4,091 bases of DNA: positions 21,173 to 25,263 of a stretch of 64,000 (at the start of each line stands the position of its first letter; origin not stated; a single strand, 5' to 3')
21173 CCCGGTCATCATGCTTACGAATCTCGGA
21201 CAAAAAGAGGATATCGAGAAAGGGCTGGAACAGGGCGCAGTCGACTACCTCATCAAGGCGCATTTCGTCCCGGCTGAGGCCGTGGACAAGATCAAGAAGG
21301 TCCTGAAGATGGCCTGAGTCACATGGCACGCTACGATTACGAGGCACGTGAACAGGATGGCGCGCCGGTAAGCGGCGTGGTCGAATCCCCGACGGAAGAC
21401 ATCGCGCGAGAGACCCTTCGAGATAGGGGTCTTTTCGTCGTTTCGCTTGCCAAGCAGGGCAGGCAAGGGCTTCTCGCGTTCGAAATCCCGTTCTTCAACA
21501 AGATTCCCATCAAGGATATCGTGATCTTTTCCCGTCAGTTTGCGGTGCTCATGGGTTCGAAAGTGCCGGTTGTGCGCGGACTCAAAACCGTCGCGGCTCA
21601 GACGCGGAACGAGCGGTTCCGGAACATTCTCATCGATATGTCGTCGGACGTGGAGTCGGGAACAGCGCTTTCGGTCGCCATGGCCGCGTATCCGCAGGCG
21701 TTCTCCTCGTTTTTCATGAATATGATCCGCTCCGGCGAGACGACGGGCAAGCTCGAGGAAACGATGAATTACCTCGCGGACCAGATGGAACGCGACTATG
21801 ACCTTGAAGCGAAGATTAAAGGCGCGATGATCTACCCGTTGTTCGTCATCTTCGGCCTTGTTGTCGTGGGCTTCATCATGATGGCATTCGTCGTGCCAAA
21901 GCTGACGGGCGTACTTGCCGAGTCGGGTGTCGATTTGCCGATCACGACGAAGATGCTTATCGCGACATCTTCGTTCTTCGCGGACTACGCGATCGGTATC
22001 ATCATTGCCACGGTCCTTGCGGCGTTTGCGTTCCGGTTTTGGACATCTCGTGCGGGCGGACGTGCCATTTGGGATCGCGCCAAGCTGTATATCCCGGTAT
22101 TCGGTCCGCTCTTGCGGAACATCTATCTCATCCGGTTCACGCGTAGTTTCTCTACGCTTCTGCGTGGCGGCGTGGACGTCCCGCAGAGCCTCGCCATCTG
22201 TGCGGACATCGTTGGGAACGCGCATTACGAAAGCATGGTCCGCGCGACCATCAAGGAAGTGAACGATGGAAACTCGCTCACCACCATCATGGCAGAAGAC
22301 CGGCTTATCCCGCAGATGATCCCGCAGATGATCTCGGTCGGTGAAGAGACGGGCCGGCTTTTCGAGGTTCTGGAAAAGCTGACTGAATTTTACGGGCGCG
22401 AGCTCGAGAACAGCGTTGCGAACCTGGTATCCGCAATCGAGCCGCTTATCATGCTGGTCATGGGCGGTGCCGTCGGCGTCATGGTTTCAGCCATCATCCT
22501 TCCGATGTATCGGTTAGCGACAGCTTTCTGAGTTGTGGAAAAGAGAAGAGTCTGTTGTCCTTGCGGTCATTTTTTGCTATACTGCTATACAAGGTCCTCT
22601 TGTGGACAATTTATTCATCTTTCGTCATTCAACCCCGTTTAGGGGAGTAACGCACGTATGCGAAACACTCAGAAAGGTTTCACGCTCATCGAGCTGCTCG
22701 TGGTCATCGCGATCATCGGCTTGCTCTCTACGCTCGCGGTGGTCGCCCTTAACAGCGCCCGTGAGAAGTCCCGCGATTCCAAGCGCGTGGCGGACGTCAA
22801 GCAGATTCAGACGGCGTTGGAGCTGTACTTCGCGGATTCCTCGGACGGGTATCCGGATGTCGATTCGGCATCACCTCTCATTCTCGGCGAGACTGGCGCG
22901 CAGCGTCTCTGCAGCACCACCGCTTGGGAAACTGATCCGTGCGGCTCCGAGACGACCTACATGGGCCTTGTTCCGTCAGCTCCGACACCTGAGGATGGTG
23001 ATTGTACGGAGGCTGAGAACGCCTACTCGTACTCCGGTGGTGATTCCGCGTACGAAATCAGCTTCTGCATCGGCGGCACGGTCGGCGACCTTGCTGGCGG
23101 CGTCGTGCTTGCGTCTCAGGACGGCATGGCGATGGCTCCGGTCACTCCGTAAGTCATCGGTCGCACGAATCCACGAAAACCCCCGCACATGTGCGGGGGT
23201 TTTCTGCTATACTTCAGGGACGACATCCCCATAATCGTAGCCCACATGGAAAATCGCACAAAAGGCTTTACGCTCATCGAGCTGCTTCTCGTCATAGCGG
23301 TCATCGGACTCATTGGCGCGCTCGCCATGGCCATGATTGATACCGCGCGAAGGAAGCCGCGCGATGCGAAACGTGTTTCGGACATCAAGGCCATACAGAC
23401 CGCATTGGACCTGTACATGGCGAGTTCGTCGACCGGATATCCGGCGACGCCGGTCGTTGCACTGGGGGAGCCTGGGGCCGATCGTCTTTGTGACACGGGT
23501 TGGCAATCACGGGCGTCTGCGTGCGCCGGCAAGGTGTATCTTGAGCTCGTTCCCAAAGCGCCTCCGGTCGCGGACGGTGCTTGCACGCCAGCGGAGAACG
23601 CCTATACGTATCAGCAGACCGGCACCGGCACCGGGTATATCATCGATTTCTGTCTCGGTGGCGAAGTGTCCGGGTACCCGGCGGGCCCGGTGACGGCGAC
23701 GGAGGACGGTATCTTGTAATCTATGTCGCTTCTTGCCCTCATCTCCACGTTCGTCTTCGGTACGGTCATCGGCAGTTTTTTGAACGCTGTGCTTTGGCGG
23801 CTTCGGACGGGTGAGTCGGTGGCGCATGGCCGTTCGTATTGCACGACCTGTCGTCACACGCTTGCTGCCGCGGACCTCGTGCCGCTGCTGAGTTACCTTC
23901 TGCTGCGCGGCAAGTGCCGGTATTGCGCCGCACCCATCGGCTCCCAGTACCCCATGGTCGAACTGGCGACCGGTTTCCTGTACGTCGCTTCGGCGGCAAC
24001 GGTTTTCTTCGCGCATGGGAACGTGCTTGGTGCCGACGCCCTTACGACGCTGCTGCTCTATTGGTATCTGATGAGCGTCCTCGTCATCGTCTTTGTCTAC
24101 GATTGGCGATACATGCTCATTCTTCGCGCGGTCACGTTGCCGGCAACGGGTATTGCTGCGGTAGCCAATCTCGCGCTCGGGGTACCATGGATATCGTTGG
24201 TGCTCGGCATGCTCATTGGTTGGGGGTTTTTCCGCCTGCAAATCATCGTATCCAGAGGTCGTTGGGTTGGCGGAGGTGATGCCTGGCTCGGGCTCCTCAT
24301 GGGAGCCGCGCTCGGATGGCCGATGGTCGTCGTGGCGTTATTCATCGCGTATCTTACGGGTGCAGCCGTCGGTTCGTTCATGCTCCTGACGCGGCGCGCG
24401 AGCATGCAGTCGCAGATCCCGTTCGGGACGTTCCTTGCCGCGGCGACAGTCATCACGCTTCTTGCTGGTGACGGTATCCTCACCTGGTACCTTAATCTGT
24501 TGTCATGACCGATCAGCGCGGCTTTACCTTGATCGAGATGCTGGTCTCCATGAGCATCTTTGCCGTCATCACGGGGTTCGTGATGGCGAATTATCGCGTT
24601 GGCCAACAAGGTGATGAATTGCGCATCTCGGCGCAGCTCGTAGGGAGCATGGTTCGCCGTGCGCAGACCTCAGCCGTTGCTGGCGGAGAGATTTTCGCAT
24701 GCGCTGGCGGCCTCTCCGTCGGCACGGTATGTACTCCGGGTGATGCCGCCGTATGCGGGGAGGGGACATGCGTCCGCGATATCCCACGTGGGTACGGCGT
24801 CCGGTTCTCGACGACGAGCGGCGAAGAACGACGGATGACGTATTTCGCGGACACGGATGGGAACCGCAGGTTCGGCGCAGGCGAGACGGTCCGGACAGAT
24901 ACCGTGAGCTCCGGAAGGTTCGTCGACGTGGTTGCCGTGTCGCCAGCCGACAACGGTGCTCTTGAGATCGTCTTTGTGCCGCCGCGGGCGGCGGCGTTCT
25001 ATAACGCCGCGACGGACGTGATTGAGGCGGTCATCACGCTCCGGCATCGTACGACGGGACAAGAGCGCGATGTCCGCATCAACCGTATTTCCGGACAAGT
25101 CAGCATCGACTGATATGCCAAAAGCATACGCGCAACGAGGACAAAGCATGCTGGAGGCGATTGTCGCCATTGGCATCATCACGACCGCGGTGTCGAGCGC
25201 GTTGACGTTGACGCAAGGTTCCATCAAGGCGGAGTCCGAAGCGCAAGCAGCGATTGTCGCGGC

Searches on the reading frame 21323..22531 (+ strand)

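Call 44: search_protein_families(library=pfam, proteins=[window:21323-22531:+], max_evalue=0.00001)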
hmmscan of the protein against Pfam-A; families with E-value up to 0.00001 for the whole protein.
window:21323-22531:+ (402 aa): 1 family
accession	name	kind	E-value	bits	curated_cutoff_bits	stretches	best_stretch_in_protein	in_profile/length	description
PF00482.28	T2SSF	-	1.7e-57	193.2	25.2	2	69-192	1-125/125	Type II secretion system (T2SS), protein F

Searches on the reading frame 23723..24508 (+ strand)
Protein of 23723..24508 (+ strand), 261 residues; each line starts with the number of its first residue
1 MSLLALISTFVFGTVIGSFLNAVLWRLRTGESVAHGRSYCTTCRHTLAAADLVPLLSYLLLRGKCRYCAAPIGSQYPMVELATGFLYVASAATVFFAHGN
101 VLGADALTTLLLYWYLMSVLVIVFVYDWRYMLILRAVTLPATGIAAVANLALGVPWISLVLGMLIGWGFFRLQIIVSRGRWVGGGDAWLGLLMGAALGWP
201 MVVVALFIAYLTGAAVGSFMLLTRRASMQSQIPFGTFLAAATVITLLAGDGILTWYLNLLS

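Call 44: search_protein_families(library=pfam, proteins=[window:23723-24508:+], max_evalue=0.00001)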
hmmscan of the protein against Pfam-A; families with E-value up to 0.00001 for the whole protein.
window:23723-24508:+ (261 aa): 2 families
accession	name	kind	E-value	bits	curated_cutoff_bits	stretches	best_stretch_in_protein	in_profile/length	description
PF06750.18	A24_N_bact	-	5.8e-30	103.6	23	1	11-92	1-82/84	Bacterial Peptidase A24 N-terminal domain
PF01478.23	Peptidase_A24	-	1e-11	45.6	26.5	1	115-217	2-103/104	Type IV leader peptidase family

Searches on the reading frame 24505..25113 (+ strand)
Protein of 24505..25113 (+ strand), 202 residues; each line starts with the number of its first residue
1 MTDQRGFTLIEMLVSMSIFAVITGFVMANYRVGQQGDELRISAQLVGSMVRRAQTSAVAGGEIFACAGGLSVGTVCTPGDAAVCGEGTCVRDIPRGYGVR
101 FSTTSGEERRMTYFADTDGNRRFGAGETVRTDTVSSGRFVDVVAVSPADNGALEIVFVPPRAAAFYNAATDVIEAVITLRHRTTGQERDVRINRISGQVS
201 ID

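Call 44: search_protein_families(library=pfam, proteins=[window:24505-25113:+], max_evalue=0.00001)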
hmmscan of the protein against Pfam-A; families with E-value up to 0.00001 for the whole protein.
window:24505-25113:+ (202 aa): 1 family
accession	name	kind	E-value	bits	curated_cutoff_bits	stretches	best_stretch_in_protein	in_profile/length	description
PF07963.17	N_methyl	-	1.7e-09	37.3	21.2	1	1-26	1-26/27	Prokaryotic N-terminal methylation motif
